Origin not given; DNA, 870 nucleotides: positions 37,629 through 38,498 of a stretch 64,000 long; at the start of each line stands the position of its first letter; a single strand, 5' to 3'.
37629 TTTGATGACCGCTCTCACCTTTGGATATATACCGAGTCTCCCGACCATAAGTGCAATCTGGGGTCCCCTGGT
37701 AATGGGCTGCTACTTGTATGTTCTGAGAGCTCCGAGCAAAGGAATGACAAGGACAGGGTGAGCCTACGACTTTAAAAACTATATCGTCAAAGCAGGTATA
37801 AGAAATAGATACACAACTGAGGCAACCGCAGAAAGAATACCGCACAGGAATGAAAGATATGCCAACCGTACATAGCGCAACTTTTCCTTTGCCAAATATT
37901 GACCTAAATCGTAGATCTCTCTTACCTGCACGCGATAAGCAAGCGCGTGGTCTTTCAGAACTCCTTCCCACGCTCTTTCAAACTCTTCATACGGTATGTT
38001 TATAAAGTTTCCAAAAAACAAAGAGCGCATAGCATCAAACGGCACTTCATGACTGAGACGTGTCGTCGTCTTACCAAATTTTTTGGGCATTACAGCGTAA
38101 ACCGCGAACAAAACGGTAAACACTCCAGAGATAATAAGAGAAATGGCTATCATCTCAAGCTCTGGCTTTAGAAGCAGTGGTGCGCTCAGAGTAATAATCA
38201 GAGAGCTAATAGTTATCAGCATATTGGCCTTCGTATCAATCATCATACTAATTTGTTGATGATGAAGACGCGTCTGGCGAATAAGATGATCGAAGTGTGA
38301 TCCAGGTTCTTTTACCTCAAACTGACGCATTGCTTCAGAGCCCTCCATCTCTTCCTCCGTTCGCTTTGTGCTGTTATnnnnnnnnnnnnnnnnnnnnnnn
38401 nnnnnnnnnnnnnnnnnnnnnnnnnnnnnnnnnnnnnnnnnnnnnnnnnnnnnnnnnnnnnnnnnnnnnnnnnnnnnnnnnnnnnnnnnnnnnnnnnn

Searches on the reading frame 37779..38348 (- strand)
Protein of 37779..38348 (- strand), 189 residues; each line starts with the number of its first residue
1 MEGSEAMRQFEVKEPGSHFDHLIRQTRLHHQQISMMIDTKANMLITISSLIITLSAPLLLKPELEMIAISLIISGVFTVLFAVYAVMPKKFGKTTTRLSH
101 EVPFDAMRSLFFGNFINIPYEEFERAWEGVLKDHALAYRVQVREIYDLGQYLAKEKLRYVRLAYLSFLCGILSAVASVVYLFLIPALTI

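Call 78: search_protein_families(library=padloc, proteins=[window:37779-38348:-], max_evalue=0.001)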
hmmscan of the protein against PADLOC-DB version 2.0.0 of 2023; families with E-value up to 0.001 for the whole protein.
window:37779-38348:- (189 aa): 2 families
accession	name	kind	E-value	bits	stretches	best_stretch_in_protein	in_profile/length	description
PDLC02364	PycTM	-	4e-09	35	1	36-182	22-154/160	-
PDLC02363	PycTM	-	2e-06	25.8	1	37-180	23-152/154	-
